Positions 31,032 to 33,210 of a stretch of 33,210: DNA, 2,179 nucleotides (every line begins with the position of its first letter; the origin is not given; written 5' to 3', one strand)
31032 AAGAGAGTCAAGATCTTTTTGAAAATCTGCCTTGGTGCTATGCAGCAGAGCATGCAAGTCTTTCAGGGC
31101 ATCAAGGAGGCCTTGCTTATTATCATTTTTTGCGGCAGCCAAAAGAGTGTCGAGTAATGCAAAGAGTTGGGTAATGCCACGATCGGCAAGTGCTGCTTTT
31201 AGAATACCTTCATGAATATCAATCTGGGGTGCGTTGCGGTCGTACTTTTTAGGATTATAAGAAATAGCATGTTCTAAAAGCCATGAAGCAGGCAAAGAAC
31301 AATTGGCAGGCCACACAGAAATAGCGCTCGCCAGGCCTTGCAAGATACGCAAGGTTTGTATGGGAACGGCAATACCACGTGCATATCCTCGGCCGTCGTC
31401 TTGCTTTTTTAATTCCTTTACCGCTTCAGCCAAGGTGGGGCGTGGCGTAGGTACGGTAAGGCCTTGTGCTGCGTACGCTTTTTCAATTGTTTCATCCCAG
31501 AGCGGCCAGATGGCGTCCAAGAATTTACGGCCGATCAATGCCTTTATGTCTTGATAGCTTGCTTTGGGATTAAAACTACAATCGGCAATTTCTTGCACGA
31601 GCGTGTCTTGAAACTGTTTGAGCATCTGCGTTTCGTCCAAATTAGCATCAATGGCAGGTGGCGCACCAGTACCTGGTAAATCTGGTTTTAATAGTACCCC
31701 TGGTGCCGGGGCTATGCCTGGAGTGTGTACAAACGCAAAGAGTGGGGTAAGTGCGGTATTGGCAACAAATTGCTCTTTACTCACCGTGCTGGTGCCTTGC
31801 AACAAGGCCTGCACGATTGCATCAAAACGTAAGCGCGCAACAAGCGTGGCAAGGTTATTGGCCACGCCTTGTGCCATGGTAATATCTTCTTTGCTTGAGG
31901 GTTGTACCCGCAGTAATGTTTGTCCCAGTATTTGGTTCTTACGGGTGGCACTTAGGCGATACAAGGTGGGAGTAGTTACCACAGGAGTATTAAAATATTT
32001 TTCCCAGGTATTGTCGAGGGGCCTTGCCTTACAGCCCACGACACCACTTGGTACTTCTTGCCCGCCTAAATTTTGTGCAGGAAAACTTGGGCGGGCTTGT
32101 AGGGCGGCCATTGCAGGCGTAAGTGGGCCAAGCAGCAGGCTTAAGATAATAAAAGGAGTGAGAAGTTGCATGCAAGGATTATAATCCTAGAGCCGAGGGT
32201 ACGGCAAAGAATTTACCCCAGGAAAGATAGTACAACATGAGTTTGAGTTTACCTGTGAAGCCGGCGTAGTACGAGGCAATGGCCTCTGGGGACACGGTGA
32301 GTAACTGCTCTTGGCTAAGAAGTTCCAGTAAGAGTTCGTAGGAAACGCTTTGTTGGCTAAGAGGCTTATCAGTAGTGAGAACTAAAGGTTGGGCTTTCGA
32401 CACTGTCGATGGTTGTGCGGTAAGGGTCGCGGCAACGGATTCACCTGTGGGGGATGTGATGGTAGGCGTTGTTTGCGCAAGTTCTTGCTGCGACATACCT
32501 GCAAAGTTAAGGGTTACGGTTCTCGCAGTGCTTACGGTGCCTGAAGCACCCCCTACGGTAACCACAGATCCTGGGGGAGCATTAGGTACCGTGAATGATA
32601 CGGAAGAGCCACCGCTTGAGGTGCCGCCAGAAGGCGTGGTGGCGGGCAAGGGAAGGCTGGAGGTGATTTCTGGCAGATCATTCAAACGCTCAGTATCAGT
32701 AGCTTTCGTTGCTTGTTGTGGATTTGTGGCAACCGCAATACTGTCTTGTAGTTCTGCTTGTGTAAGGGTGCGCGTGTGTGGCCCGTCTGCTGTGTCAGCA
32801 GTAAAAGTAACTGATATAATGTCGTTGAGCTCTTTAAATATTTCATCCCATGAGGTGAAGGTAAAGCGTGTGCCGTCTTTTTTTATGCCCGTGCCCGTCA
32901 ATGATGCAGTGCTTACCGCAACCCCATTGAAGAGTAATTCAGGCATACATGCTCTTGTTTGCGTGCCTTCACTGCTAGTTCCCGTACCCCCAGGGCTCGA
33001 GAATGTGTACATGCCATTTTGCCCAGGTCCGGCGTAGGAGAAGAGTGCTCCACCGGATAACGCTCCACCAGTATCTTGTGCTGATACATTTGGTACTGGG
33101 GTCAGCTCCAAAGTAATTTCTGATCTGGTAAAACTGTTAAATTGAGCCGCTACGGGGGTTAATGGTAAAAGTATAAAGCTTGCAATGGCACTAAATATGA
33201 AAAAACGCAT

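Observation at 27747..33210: Orphan secretome locus: two tight operons of secreted or anchored proteins with look-alike signal peptides and no recognisable domains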

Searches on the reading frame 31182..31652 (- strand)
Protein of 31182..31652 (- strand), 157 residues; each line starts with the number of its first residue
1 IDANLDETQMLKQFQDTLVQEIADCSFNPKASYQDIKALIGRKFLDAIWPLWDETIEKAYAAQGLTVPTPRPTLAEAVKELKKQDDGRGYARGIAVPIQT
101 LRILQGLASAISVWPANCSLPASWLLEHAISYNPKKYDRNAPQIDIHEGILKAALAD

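Call 40: find_related_loci(query=A3, collection=metagenome_contigs, flank=10000)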
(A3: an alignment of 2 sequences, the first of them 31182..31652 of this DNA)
Query A3 (157 aa) in metagenome_contigs; peptide patterns used: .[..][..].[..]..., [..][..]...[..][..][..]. (x = any residue, [..] = any of these).
188 stretches matched a pattern, but none encodes a relative of the query by tblastn (E <= 1e-3).

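Call 41: find_related_loci(query=A3, collection=viral_contigs, flank=10000)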
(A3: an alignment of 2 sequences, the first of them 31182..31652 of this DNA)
Query A3 (157 aa) in viral_contigs; peptide patterns used: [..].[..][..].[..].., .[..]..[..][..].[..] (x = any residue, [..] = any of these).
81 stretches matched a pattern, but none encodes a relative of the query by tblastn (E <= 1e-3).

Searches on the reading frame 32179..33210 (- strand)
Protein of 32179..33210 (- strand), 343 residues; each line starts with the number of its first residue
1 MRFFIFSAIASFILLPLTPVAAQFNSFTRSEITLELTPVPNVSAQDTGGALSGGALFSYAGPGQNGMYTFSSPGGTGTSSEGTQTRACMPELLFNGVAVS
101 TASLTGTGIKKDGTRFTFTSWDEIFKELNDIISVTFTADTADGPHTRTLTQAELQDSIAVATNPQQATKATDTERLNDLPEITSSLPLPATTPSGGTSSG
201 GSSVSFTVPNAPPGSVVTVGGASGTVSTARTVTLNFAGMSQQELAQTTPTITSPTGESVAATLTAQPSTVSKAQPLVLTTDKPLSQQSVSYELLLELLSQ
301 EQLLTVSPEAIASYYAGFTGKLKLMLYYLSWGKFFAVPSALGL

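Call 4: search_protein_families(library=pfam, proteins=[window:32179-33210:-], max_evalue=1)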
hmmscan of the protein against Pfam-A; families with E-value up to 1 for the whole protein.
window:32179-33210:- (343 aa): 0 families

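Call 6: search_protein_families(library=ncbifam, proteins=[window:32179-33210:-], max_evalue=1)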
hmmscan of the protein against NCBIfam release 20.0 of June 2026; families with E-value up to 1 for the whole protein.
window:32179-33210:- (343 aa): 0 families

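Call 22: find_encoding_contigs(protein=P0001, flank=10000, max_places=6)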
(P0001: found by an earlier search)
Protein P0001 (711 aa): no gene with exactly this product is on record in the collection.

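Call 49: search_solved_structures(query=window:32179-33210:-, max_evalue=1)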
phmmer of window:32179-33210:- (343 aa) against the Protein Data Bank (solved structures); distinct sequences matched with E-value up to 1: 2.
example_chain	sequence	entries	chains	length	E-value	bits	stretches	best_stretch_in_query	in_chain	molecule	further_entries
3m1h_A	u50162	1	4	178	0.15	14.4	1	203-317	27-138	Lysine specific cysteine protease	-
4gqo_A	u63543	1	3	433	0.3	13.5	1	81-156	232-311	Lmo0859 protein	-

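Call 55: search_protein_families(library=phrogs, proteins=[window:32179-33210:-], max_evalue=0.1)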
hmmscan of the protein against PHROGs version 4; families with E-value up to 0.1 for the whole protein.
window:32179-33210:- (343 aa): 0 families

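Call 56: search_protein_families(library=padloc, proteins=[window:32179-33210:-], max_evalue=0.1)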
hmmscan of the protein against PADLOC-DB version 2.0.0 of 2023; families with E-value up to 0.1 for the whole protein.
window:32179-33210:- (343 aa): 0 families

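Call 65: predict_structure(alignment_id=A5)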
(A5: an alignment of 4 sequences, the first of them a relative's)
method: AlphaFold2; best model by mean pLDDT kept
length: 711 residues; sequences in the alignment: 4
mean_pLDDT: 38.9   pTM: 0.27
mean pLDDT of the five models: 38.9, 38.4, 38.3, 36.9, 35.6
residues with pLDDT >= 90: 0; 70-90: 2; 50-70: 132; < 50: 577
segments of 3 or more residues with pLDDT < 50: 1-193, 195-337, 339-341, 346-348, 354-356, 365-451, 499-510, 524-566, 591-597, 617-666, 668-687, 707-711
pLDDT, mean of each block of 10 residues (from residue 1): 32 31 26 25 23 25 23 27 26 32 31 35 35 36 26 22 25 29 42 45 38 41 32 31 31 36 27 28 31 30 29 29 36 45 48 51 48 42 40 32 29 28 32 43 47 53 60 57 63 57 40 59 47 37 32 32 45 59 60 46 55 50 41 38 35 42 46 42 46 62 53 44
secondary structure, 60 per line:
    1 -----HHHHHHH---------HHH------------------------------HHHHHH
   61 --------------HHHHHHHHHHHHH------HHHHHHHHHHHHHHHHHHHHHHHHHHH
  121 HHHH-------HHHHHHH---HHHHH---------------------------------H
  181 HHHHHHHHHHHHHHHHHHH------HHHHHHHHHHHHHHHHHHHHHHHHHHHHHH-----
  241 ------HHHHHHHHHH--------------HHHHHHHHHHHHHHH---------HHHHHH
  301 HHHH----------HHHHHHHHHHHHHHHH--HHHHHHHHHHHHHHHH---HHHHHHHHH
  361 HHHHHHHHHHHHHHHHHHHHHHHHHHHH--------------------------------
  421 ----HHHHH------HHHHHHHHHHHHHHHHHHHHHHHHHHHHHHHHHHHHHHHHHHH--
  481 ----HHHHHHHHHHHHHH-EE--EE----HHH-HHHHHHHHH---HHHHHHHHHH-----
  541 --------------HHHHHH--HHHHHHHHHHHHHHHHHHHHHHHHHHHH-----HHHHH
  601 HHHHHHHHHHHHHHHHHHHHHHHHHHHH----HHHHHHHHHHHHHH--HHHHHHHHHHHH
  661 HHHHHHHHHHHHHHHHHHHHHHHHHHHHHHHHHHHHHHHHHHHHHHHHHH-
elements in order (helices of 4 or more, strands of 3 or more residues): H6-12 H55-60 H75-87 H94-124 H132-138 H142-146 H180-199 H206-235 H247-256 H271-285 H295-304 H315-330 H333-348 H352-388 H425-429 H436-478 H485-498 H514-522 H526-535 H555-560 H563-590 H596-628 H633-646 H649-710

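Call 79: find_related_loci(query=window:32179-33210:-, collection=viral_contigs, flank=5000)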
Query window:32179-33210:- (343 aa) in viral_contigs; peptide patterns used: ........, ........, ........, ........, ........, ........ (x = any residue, [..] = any of these).
1 stretches matched a pattern, but none encodes a relative of the query by tblastn (E <= 1e-3).
